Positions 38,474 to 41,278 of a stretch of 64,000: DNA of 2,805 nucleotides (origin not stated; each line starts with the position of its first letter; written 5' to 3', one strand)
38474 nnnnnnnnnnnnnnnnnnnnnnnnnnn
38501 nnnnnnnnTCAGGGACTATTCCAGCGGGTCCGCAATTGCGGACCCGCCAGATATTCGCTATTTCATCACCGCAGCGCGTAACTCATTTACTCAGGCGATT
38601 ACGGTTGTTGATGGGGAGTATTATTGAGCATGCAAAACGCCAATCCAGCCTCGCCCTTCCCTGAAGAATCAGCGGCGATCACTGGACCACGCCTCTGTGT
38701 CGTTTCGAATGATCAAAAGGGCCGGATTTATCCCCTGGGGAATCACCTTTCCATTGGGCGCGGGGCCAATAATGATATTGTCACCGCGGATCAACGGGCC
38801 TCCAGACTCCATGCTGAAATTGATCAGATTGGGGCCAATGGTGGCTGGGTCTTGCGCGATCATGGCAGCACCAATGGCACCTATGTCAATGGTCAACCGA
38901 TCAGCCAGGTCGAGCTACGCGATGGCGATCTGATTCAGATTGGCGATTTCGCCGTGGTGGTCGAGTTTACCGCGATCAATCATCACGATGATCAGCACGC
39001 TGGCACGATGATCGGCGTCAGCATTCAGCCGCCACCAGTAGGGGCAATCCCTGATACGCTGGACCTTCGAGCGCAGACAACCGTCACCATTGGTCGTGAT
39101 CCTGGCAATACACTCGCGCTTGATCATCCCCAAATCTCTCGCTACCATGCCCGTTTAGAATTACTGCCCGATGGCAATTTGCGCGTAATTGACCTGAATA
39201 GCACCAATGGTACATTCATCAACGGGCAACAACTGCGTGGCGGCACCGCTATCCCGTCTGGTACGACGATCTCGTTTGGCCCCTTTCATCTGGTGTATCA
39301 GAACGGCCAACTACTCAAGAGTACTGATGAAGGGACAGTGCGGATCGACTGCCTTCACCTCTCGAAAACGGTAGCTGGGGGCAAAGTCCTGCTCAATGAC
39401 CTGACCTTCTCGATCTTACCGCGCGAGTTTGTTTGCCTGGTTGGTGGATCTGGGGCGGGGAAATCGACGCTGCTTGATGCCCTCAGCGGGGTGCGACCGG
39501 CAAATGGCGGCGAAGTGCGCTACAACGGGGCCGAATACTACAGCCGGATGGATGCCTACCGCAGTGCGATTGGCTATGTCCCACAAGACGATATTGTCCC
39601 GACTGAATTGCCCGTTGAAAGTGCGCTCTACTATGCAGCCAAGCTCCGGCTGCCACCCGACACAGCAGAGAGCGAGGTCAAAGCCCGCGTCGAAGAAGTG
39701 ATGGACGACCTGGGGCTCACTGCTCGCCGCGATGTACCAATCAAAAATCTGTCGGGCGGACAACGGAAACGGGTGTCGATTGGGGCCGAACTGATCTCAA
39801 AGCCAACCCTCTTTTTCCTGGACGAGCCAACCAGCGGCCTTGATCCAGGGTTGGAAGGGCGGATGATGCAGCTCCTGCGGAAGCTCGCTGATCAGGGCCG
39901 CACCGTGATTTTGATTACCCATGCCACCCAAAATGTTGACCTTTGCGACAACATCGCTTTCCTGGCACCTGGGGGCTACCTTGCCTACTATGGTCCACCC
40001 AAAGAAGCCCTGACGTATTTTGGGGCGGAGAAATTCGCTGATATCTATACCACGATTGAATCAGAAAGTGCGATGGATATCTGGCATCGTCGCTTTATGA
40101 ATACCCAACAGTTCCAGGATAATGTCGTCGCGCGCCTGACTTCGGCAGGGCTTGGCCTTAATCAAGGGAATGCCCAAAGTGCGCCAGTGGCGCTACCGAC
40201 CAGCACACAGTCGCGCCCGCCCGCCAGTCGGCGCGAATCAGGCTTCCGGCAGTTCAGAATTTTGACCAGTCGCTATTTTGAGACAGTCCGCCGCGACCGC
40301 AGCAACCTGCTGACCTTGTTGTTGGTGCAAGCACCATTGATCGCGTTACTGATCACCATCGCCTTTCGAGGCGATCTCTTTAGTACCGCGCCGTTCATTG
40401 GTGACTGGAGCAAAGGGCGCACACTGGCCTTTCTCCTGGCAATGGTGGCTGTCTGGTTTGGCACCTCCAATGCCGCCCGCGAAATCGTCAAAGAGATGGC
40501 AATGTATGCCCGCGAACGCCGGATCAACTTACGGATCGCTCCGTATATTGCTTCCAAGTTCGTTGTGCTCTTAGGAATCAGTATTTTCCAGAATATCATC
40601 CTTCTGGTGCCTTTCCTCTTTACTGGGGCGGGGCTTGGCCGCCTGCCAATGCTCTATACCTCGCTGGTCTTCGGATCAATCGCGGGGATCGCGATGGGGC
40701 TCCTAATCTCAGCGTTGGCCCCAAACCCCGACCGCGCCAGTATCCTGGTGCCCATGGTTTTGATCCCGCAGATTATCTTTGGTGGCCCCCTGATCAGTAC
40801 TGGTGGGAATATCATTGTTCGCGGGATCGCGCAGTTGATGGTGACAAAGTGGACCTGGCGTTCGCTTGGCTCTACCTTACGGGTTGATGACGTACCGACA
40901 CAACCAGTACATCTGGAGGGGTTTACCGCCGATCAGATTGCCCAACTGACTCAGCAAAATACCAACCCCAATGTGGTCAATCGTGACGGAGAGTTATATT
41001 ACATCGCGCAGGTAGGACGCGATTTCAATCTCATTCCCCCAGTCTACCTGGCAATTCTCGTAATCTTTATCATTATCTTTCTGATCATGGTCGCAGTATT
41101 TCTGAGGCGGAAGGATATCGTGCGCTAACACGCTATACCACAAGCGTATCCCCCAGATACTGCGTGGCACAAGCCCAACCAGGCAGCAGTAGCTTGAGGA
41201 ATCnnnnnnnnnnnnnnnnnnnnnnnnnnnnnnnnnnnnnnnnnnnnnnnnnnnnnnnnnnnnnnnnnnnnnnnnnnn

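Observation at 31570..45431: Seven-gene phospho-Ser/Thr signalling and envelope cluster in which almost every protein is a bitopic 'cytoplasmic module, TM, PT-rich stalk, outside domain' design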

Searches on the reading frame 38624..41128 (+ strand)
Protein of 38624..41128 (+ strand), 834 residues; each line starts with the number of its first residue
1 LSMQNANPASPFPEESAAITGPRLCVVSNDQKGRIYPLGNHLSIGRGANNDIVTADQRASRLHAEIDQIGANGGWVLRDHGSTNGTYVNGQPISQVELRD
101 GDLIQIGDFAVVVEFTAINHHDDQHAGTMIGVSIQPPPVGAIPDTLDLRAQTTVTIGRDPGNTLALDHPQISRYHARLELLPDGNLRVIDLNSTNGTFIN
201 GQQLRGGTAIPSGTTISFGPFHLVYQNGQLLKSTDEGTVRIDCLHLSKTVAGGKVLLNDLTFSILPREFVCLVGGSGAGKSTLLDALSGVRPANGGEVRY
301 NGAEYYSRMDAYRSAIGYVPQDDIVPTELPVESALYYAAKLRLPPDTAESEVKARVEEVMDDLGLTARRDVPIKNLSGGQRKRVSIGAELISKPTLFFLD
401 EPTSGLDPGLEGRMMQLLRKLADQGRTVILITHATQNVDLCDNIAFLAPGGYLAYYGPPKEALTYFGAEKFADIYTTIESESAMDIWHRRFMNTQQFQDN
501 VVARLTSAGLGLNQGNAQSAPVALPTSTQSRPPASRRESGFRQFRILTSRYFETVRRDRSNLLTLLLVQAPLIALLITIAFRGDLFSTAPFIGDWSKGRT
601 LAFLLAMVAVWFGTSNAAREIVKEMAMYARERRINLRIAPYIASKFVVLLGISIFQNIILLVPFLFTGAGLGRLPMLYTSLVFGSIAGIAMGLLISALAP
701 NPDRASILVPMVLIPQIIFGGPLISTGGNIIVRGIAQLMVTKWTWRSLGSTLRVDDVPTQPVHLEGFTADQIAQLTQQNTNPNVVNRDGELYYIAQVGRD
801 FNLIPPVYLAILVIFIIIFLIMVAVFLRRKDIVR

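Call 3: search_protein_families(library=pfam, proteins=[window:38624-41128:+], max_evalue=0.01)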
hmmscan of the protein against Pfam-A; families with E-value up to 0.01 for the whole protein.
window:38624-41128:+ (834 aa): 9 families
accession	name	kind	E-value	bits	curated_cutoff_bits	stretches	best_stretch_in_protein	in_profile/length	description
PF00498.31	FHA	-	3.7e-42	143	20.7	2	43-107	2-67/67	FHA domain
PF00005.33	ABC_tran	-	1.7e-28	100.3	25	1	257-404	1-137/137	ABC transporter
PF16697.10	Yop-YscD_cpl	-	2.5e-23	82.6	33.2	2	31-111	7-88/94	Inner membrane component of T3SS, cytoplasmic domain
PF01061.29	ABC2_membrane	-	1.5e-16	61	26.9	1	542-727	1-184/211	ABC-2 type transporter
PF13304.12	AAA_21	-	2.3e-12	48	27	2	359-433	221-298/304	AAA domain, putative AbiEii toxin, Type IV TA system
PF12698.13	ABC2_membrane_3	-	1.4e-08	34.7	31.6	1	599-725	162-291/347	ABC-2 family transporter protein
PF13555.12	AAA_29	-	9.5e-07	28.9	27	1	262-303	17-57/61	P-loop containing region of AAA domain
PF02463.25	SMC_N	-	2e-05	24.6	40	0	370-444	131-208/220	RecF/RecN/SMC N terminal domain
PF03193.22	RsgA_GTPase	-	0.0017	18.7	30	1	264-298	103-137/174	RsgA GTPase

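Call 8: find_encoding_contigs(protein=window:38624-41128:+, flank=10000, max_places=6)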
Protein window:38624-41128:+ (834 aa): no gene with exactly this product is on record in the collection.

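Call 9: find_homologous_proteins(query=window:38624-41128:+, max_evalue=1e-20)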
Query window:38624-41128:+ (834 aa): 8000 proteins with E <= 1e-20 among 8000 candidates; the best 120 are listed.
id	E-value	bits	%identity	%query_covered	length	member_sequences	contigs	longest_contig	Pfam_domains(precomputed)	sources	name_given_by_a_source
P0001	0.0e+0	1869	100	100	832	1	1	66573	PF00498.32,PF01061.30,PF00005.34,PF16697.11,PF13555.13,PF02463.26,PF12698.14,PF13304.13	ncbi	-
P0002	0.0e+0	1522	81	100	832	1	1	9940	PF00498.32,PF01061.30,PF00005.34,PF16697.11,PF13555.13,PF12698.14,PF13304.13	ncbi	-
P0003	0.0e+0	1517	82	98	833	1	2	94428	PF00498.32,PF01061.30,PF00005.34,PF16697.11,PF13555.13,PF12698.14,PF13304.13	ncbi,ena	-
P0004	0.0e+0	1516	82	98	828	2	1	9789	PF00498.32,PF01061.30,PF00005.34,PF16697.11,PF13555.13,PF02463.26,PF12698.14,PF13304.13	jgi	jgi:ABC-type multidrug transport system ATPase subunit/pSer/pThr/pTyr-binding forkhead associated (F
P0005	0.0e+0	1510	81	100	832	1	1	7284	PF00498.32,PF01061.30,PF00005.34,PF16697.11,PF13555.13,PF02463.26,PF12698.14,PF13304.13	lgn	-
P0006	0.0e+0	1489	80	100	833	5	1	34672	PF00498.32,PF01061.30,PF00005.34,PF16697.11,PF13555.13,PF02463.26,PF12698.14,PF13304.13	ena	-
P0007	0.0e+0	1449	78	98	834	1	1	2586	PF00498.32,PF01061.30,PF00005.34,PF16697.11,PF13555.13,PF02463.26,PF12698.14,PF13304.13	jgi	jgi:ABC transport system ATP-binding/permease protein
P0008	0.0e+0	1391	75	100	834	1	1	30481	PF00498.32,PF01061.30,PF00005.34,PF16697.11,PF13555.13,PF02463.26,PF12698.14,PF13304.13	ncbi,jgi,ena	-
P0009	0.0e+0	1387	75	98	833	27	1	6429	PF00498.32,PF01061.30,PF00005.34,PF16697.11,PF13555.13,PF02463.26,PF12698.14,PF13304.13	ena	-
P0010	0.0e+0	1372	75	98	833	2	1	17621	PF00498.32,PF01061.30,PF00005.34,PF16697.11,PF13555.13,PF12698.14,PF13304.13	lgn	-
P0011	0.0e+0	1364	74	98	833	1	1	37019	PF00498.32,PF01061.30,PF00005.34,PF16697.11,PF13555.13,PF02463.26,PF12698.14,PF13304.13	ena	-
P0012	0.0e+0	1356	74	99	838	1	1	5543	PF00498.32,PF01061.30,PF00005.34,PF16697.11,PF13555.13,PF12698.14,PF13304.13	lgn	-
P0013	0.0e+0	1348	73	99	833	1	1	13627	PF00498.32,PF01061.30,PF00005.34,PF16697.11,PF13555.13,PF02463.26,PF12698.14,PF13304.13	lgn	-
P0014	0.0e+0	1338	74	98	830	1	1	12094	PF00498.32,PF01061.30,PF00005.34,PF16697.11,PF13555.13,PF02463.26,PF12698.14,PF13304.13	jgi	jgi:ABC-type multidrug transport system ATPase subunit/pSer/pThr/pTyr-binding forkhead associated (F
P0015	0.0e+0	1318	71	100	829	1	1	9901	PF00498.32,PF01061.30,PF00005.34,PF16697.11,PF13555.13,PF02463.26,PF12698.14,PF13304.13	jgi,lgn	jgi:ABC-type multidrug transport system ATPase subunit/pSer/pThr/pTyr-binding forkhead associated (F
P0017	0.0e+0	1302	71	98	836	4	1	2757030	PF00498.32,PF01061.30,PF00005.34,PF16697.11,PF13555.13,PF12698.14,PF13304.13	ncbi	-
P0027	1.4e-295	1001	58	97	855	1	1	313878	PF00498.32,PF01061.30,PF00005.34,PF16697.11,PF13555.13,PF12698.14,PF13304.13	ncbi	-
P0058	9.0e-209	714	47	97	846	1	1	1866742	PF00498.32,PF01061.30,PF00005.34,PF16697.11,PF13555.13,PF02463.26,PF12698.14,PF13304.13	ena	-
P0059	1.5e-208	713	46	97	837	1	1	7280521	PF00498.32,PF01061.30,PF00005.34,PF16697.11,PF13555.13,PF02463.26,PF12698.14,PF13304.13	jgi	jgi:ABC-type multidrug transport system ATPase subunit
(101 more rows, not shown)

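Call 10: find_encoding_contigs(protein=P0001, flank=10000, max_places=3)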
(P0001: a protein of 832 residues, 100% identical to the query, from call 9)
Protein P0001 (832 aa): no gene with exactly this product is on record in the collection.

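Call 11: find_encoding_contigs(protein=P0017, flank=10000, max_places=3)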
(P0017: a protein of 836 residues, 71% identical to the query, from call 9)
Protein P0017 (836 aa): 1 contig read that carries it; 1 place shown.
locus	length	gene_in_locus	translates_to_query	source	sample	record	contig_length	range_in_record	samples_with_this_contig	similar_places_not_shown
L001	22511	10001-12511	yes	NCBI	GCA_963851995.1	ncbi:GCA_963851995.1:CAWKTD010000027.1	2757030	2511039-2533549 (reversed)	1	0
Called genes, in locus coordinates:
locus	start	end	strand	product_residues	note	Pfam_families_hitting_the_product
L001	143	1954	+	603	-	PF16697:Yop-YscD_cpl, PF00498:FHA, PF16697:Yop-YscD_cpl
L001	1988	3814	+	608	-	PF00481:PP2C, PF13672:PP2C_2, PF07228:SpoIIE (faint)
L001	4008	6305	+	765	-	PF00082:Peptidase_S8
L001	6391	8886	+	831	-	PF00082:Peptidase_S8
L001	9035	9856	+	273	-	PF16697:Yop-YscD_cpl, PF00498:FHA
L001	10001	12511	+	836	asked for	PF16697:Yop-YscD_cpl, PF00498:FHA, PF16697:Yop-YscD_cpl (weak), PF00005:ABC_tran, PF13555:AAA_29 (weak), PF13304:AAA_21 (weak), PF01061:ABC2_membrane, PF12698:ABC2_membrane_3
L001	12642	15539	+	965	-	PF00069:Pkinase, PF07714:PK_Tyr_Ser-Thr, PF13414:TPR_11, PF13424:TPR_12 (weak), PF14559:TPR_19 (weak), PF23914:TPR_CcmH_CycH (weak), PF12895:ANAPC3 (weak), PF13432:TPR_16, +16 more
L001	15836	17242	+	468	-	PF03816:LytR_cpsA_psr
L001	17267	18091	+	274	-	PF02621:VitK2_biosynth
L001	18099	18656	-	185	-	PF01613:Flavin_Reduct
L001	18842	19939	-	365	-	PF13439:Glyco_transf_4 (weak), PF20706:GT4-conflict, PF00534:Glycos_transf_1, PF13692:Glyco_trans_1_4, PF13524:Glyco_trans_1_2 (weak)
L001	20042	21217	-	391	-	PF13439:Glyco_transf_4, PF20706:GT4-conflict, PF00534:Glycos_transf_1, PF13692:Glyco_trans_1_4, PF13524:Glyco_trans_1_2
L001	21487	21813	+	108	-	PF00085:Thioredoxin, PF14595:Thioredoxin_9 (weak), PF13098:Thioredoxin_2, PF13905:Thioredoxin_8 (faint)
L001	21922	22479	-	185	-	PF07336:ABATE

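Call 12: find_encoding_contigs(protein=P0027, flank=10000, max_places=2)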
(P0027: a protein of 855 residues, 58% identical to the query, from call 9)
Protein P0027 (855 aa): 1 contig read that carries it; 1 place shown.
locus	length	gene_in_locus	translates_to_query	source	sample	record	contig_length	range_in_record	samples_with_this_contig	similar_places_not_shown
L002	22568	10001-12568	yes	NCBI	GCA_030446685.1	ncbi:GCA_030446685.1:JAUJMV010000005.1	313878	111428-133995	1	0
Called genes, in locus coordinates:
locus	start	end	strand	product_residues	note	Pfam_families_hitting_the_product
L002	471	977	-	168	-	PF00578:AhpC-TSA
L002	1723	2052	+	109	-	-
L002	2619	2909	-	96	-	PF07992:Pyr_redox_2 (weak), PF03486:HI0933_like (weak), PF00890:FAD_binding_2, PF01266:DAO, PF12831:FAD_oxidored (weak), PF13450:NAD_binding_8, PF01593:Amino_oxidase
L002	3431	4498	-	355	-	-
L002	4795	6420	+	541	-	PF00481:PP2C, PF13672:PP2C_2, PF07228:SpoIIE (faint)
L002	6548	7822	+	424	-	PF00082:Peptidase_S8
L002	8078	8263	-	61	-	-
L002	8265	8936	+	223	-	-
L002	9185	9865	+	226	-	PF16697:Yop-YscD_cpl, PF00498:FHA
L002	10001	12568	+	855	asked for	PF16697:Yop-YscD_cpl, PF00498:FHA, PF16697:Yop-YscD_cpl, PF00498:FHA, PF00005:ABC_tran, PF13304:AAA_21 (weak), PF01061:ABC2_membrane, PF12698:ABC2_membrane_3, +1 more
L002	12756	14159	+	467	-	PF03816:LytR_cpsA_psr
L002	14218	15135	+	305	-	PF02621:VitK2_biosynth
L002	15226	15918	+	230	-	-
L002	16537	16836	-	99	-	-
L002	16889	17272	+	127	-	-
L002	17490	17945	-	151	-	PF07978:NIPSNAP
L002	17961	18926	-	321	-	PF13793:Pribosyltran_N, PF00156:Pribosyltran, PF14681:UPRTase (weak), PF14572:Pribosyl_synth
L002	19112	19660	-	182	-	PF01613:Flavin_Reduct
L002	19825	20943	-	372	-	PF20706:GT4-conflict, PF00534:Glycos_transf_1, PF13692:Glyco_trans_1_4, PF13524:Glyco_trans_1_2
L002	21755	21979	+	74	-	-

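Call 13: find_encoding_contigs(protein=P0058, flank=10000, max_places=2)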
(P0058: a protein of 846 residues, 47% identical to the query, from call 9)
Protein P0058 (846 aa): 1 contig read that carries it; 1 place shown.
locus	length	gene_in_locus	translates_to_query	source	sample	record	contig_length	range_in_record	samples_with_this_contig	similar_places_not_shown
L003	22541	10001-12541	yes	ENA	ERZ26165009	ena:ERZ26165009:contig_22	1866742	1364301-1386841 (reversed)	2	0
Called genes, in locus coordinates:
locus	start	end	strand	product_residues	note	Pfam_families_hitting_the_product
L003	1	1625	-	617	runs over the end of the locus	PF04760:IF2_N, PF00009:GTP_EFTU, PF00071:Ras (weak), PF01926:MMR_HSR1, PF02421:FeoB_N (weak), PF22042:EF-G_D2, PF11987:IF-2, PF03144:GTP_EFTU_D2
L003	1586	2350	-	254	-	-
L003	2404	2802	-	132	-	PF04296:YlxR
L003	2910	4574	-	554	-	PF08529:NusA_N, PF00575:S1, PF13184:KH_NusA_1st, PF26594:KH_NusA_2nd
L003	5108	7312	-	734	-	PF00929:RNase_T, PF01541:GIY-YIG, PF27096:UvrC_M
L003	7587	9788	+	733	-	PF16697:Yop-YscD_cpl, PF00498:FHA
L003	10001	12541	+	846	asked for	PF00498:FHA, PF16697:Yop-YscD_cpl, PF00498:FHA, PF16697:Yop-YscD_cpl, PF00005:ABC_tran, PF02463:SMC_N (weak), PF01061:ABC2_membrane, PF12698:ABC2_membrane_3, +2 more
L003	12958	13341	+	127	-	PF05635:23S_rRNA_IVP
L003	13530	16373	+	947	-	PF00069:Pkinase, PF07714:PK_Tyr_Ser-Thr, PF03109:ABC1 (weak), PF13428:TPR_14 (faint), PF07719:TPR_2 (faint), PF13432:TPR_16, PF13414:TPR_11, PF00515:TPR_1 (weak), +7 more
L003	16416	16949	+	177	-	-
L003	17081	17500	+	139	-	PF16697:Yop-YscD_cpl, PF00498:FHA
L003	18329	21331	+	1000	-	-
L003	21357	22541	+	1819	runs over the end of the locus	PF00041:fn3 (faint), PF20597:pAdhesive_15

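Call 14: find_encoding_contigs(protein=P0059, flank=10000, max_places=2)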
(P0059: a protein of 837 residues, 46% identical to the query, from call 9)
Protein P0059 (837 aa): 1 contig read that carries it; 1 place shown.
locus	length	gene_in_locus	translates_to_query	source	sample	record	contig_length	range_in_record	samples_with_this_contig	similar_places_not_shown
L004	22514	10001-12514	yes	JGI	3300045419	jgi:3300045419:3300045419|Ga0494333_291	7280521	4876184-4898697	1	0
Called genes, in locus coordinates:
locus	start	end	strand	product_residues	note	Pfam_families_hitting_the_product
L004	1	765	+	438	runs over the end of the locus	PF11700:ATG22 (faint), PF07690:MFS_1, PF12832:MFS_1_like (weak), PF05977:MFS_3, PF01770:Folate_carrier (weak), PF12832:MFS_1_like, PF00083:Sugar_tr (weak), PF07690:MFS_1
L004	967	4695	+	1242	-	PF00664:ABC_membrane, PF00005:ABC_tran, PF02463:SMC_N (faint), PF06414:Zeta_toxin (faint), PF13191:AAA_16 (faint), PF13401:AAA_22 (faint), PF00664:ABC_membrane, PF00005:ABC_tran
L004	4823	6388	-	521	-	PF00083:Sugar_tr, PF06609:TRI12, PF07690:MFS_1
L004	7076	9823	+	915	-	-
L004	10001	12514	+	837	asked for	PF00498:FHA, PF16697:Yop-YscD_cpl, PF00498:FHA, PF16697:Yop-YscD_cpl, PF00005:ABC_tran, PF02463:SMC_N (weak), PF01061:ABC2_membrane, PF12698:ABC2_membrane_3, +2 more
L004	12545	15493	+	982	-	PF00069:Pkinase, PF07714:PK_Tyr_Ser-Thr, PF07719:TPR_2 (faint), PF13174:TPR_6 (faint), PF13428:TPR_14 (faint), PF13432:TPR_16 (faint), PF13431:TPR_17 (faint), PF13181:TPR_8 (faint), +7 more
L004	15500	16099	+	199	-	-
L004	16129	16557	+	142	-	PF16697:Yop-YscD_cpl, PF00498:FHA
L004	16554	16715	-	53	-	-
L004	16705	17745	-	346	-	PF02504:FA_synthesis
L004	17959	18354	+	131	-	PF09969:DUF2203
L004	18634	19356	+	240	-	-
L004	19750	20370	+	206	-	PF04542:Sigma70_r2, PF08281:Sigma70_r4_2, PF04545:Sigma70_r4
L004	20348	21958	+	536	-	PF18915:DUF5667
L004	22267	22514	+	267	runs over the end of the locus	PF13489:Methyltransf_23 (weak), PF13847:Methyltransf_31, PF08241:Methyltransf_11, PF08242:Methyltransf_12, PF13649:Methyltransf_25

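Call 16: find_related_loci(query=window:38624-41128:+, collection=genome_contigs, flank=10000)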
Query window:38624-41128:+ (834 aa) in genome_contigs; peptide patterns used: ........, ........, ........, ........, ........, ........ (x = any residue, [..] = any of these).
599 stretches matched a pattern (row limit reached: there are more); 517 encode a relative of the query (tblastn E <= 1e-3); the best 80 are kept; 80 distinct loci.
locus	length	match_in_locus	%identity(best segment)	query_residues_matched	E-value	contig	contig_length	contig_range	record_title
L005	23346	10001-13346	81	1-834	0e+0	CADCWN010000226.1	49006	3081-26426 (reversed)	MAG: uncultured Thermomicrobiales bacterium isolate AVDCRST_MAG18 genome assembly, contig: k137_43312, whole genome shot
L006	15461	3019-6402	80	1-834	0e+0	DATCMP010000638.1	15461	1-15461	MAG TPA_asm: Thermomicrobiales bacterium isolate SMAG_U7152 k141_11458, whole genome shotgun sequence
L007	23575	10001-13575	71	13-834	0e+0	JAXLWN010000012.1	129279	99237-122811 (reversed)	MAG: Chloroflexia bacterium isolate STL-CHL24 C1.87.fa-12, whole genome shotgun sequence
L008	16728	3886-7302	66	21-834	0e+0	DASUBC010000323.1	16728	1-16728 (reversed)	MAG TPA_asm: Thermomicrobiales bacterium isolate SMAG_U2511 k141_411793, whole genome shotgun sequence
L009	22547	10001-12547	47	23-831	0e+0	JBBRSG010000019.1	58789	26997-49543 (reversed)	MAG: Chloroflexia bacterium isolate La2_metabat2.031 La2_metabat2.031_K_1990099L58789_cov_13.9705, whole genome shotgun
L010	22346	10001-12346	40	7-751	1e-164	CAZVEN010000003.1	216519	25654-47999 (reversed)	MAG TPA_asm: uncultured Chloroflexaceae bacterium isolate SRP141376_co5_267 genome assembly, contig: NODE_61_length_2165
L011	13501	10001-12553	39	38-748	3e-147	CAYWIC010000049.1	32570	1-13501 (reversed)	MAG TPA_asm: uncultured Anaerolineales bacterium isolate binchicken_co65_55 genome assembly, contig: NODE_5482_length_32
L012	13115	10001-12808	38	22-781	1e-138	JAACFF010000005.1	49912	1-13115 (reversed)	MAG: Chloroflexota bacterium isolate bin.33 scaffold_114, whole genome shotgun sequence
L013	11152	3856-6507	37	9-748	9e-132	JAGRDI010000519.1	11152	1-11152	MAG: Anaerolineales bacterium isolate HKST-UBA48 2012-05-30_1_(paired)_contig_544162, whole genome shotgun sequence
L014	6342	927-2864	39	42-752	3e-130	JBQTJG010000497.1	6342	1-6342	MAG: Armatimonadota bacterium isolate SAR307 c_000000094907, whole genome shotgun sequence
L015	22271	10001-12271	38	36-752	5e-127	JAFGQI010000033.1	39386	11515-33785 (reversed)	MAG: Anaerolineales bacterium isolate Zod_Metabat.740 k87_2051395, whole genome shotgun sequence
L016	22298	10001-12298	37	42-757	5e-127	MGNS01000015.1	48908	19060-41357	MAG: Chloroflexi bacterium RBG_16_57_11 RBG_16_scaffold_1208, whole genome shotgun sequence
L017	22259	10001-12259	35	12-759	2e-123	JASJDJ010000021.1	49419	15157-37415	MAG: Xenococcaceae cyanobacterium MO_188.B32 MO_188.c_329, whole genome shotgun sequence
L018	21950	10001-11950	37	37-721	8e-122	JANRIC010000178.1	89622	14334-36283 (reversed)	MAG: Microscillaceae bacterium isolate bins.15 k141_4873203, whole genome shotgun sequence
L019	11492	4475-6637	35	57-764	1e-115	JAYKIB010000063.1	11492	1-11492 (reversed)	MAG: Prochlorothrix sp. isolate 315547 NODE_5625181, whole genome shotgun sequence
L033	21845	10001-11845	32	3-743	2e-77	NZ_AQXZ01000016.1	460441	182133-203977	Smaragdicoccus niigatensis DSM 44881 = NBRC 103563 strain DSM 44881 F600DRAFT_scaffold00004.4_C, whole genome shotgun se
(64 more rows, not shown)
